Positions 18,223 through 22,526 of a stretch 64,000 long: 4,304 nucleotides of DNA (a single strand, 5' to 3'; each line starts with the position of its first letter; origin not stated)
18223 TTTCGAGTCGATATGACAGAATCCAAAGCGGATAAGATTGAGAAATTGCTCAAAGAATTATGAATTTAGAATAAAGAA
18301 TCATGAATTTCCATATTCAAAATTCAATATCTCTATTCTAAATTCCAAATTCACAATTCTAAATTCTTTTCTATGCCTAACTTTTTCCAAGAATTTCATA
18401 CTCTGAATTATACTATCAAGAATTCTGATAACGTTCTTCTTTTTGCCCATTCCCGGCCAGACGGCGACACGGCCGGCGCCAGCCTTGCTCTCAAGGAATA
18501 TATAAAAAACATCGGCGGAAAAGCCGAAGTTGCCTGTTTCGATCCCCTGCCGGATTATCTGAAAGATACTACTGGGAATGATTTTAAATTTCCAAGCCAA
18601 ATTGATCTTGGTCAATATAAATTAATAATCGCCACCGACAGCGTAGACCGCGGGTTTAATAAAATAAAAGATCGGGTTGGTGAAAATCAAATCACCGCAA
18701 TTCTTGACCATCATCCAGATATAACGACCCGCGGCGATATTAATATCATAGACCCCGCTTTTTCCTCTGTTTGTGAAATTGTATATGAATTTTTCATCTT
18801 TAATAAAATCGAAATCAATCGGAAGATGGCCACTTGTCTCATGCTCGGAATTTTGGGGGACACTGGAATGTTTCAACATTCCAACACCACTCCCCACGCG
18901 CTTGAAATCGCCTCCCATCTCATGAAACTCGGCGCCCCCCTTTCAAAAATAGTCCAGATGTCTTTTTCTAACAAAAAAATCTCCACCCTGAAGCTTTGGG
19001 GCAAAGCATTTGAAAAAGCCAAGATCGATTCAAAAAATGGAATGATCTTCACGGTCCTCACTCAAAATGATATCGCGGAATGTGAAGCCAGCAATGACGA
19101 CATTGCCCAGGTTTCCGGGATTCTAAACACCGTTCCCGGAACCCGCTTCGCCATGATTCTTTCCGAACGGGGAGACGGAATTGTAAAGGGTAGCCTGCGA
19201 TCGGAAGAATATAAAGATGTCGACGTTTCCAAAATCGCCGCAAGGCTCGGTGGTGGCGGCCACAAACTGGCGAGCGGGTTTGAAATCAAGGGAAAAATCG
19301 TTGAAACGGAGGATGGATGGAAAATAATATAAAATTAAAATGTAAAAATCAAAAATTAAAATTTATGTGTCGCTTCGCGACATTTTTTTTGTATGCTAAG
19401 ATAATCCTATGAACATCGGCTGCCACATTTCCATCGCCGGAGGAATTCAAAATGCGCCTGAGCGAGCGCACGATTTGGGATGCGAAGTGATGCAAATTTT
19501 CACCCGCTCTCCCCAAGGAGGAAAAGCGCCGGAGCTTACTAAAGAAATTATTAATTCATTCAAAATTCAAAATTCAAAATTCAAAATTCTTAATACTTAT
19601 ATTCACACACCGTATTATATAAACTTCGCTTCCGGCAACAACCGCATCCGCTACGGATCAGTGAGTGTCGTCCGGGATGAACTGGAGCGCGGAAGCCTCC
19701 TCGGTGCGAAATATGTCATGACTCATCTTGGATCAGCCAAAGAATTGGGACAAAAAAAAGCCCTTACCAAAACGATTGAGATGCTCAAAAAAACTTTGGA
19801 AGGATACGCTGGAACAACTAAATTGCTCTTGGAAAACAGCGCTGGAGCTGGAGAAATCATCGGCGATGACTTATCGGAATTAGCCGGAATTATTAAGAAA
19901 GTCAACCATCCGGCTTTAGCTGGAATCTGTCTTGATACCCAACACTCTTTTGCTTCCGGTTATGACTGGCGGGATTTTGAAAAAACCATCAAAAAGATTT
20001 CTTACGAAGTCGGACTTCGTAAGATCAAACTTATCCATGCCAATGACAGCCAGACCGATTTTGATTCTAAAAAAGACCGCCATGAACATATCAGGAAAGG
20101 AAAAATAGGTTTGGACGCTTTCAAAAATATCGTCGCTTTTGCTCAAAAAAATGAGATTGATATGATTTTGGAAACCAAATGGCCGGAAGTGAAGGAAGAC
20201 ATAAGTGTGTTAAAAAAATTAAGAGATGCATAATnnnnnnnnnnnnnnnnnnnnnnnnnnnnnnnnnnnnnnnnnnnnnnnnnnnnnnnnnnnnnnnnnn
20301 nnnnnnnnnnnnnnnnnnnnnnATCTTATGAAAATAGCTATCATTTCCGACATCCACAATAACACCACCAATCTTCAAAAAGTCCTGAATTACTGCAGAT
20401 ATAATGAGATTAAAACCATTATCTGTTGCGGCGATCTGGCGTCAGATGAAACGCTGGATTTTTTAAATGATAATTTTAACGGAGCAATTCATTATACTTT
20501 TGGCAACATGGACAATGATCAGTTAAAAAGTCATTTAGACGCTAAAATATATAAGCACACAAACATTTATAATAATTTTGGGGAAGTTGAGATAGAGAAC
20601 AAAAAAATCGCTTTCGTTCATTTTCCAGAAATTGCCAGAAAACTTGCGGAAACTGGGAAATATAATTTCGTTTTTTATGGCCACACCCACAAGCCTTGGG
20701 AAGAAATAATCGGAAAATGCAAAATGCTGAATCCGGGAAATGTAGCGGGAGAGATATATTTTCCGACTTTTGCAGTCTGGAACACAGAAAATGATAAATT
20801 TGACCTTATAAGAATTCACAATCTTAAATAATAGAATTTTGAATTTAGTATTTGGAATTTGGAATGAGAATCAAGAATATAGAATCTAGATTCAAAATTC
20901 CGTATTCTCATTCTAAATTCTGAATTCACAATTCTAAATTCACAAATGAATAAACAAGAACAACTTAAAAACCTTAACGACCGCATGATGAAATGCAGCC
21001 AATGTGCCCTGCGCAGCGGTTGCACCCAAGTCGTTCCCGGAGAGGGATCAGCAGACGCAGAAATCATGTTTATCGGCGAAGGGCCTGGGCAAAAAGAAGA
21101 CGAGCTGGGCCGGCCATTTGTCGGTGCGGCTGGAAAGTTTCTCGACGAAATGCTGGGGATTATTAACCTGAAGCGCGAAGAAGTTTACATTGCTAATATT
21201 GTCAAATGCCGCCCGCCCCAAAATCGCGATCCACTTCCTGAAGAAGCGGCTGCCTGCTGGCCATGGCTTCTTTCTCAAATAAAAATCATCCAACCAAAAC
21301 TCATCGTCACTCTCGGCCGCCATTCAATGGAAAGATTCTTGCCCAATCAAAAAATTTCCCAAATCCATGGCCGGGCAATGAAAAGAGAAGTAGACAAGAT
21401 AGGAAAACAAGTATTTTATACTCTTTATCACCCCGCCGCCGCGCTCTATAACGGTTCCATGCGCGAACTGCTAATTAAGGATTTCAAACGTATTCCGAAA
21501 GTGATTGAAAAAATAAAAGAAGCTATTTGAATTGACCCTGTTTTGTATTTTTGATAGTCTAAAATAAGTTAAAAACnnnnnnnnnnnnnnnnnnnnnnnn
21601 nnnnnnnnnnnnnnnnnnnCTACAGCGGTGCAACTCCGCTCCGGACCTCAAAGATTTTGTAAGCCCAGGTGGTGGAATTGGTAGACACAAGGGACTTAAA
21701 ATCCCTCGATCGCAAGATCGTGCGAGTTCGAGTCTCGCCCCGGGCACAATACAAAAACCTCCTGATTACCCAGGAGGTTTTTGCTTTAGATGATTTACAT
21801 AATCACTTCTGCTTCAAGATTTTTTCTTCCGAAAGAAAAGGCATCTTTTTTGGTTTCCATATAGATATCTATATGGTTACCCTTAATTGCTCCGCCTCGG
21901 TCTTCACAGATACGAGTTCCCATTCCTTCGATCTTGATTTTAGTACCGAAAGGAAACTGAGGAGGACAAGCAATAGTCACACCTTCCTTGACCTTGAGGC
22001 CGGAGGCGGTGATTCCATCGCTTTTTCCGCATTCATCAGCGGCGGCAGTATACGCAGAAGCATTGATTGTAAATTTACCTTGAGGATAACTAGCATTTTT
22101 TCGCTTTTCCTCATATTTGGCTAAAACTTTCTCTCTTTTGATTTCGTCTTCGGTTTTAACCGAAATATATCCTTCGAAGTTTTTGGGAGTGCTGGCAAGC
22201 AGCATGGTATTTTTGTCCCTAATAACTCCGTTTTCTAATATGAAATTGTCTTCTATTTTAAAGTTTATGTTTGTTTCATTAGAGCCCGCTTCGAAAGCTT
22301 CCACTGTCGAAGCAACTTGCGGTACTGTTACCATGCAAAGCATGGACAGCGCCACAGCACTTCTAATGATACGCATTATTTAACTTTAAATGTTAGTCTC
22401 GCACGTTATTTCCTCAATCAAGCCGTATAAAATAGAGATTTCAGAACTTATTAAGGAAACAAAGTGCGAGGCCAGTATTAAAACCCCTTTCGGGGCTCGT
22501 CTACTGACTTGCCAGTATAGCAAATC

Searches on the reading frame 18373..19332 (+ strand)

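Call 18: search_protein_families(library=pfam, proteins=[window:18373-19332:+], max_evalue=0.001)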
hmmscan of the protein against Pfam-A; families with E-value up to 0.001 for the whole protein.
window:18373-19332:+ (319 aa): 2 families
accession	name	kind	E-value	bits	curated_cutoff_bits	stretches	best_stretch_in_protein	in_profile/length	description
PF01368.27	DHH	-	1.6e-17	64.3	28.1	1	20-160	1-125/125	DHH family, N-terminal domain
PF02272.25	DHHA1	-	3.6e-09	37.4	25.9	1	238-307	12-85/102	DHHA1 domain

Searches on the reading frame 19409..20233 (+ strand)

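Call 18: search_protein_families(library=pfam, proteins=[window:19409-20233:+], max_evalue=0.001)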
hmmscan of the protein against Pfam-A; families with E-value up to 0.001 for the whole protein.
window:19409-20233:+ (274 aa): 1 family
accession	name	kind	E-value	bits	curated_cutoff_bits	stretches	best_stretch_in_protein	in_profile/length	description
PF01261.30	AP_endonuc_2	-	3.2e-37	129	31.1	1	18-270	2-248/249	Xylose isomerase-like TIM barrel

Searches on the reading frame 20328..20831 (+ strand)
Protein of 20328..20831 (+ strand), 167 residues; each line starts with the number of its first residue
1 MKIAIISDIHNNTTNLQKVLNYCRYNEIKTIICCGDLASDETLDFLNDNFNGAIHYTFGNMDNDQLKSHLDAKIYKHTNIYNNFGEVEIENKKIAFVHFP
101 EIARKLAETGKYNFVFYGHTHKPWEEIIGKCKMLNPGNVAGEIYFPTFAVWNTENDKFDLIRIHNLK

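Call 34: search_protein_families(library=pfam, proteins=[window:20328-20831:+], max_evalue=0.01)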
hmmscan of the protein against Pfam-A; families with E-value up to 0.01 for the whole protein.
window:20328-20831:+ (167 aa): 3 families
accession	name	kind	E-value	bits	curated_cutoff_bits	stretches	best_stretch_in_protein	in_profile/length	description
PF12850.12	Metallophos_2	-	1.8e-26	93.4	27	1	1-155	1-153/154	Calcineurin-like phosphoesterase superfamily domain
PF00149.33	Metallophos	-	3.1e-11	44.5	21.5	1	1-122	1-190/191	Calcineurin-like phosphoesterase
PF14582.11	Metallophos_3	-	9.7e-05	22.3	28.2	0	2-90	7-91/259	Metallophosphoesterase, calcineurin superfamily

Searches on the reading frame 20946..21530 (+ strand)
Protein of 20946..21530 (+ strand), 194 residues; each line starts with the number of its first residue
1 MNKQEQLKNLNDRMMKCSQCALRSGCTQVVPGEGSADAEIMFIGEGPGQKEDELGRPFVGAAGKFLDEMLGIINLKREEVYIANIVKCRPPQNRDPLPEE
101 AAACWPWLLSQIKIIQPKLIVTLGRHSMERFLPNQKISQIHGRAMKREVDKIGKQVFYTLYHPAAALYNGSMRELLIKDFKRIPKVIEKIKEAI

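Call 34: search_protein_families(library=pfam, proteins=[window:20946-21530:+], max_evalue=0.01)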
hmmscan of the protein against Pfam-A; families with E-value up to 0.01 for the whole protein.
window:20946-21530:+ (194 aa): 1 family
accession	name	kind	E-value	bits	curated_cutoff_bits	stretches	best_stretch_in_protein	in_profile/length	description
PF03167.25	UDG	-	7.3e-35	120.5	24.3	1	31-172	1-127/141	Uracil DNA glycosylase superfamily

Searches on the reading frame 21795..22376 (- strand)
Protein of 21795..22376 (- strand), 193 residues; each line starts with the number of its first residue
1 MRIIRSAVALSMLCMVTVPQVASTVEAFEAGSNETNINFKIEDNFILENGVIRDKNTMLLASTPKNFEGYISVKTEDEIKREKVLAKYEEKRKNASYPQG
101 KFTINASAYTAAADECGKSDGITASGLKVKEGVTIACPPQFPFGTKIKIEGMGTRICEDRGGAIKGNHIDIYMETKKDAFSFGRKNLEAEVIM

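Call 34: search_protein_families(library=pfam, proteins=[window:21795-22376:-], max_evalue=0.01)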
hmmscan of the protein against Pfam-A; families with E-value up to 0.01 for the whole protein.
window:21795-22376:- (193 aa): 1 family
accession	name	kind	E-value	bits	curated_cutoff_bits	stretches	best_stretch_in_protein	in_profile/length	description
PF06725.17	3D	-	4.4e-12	46.5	23.8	1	135-189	3-68/72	3D domain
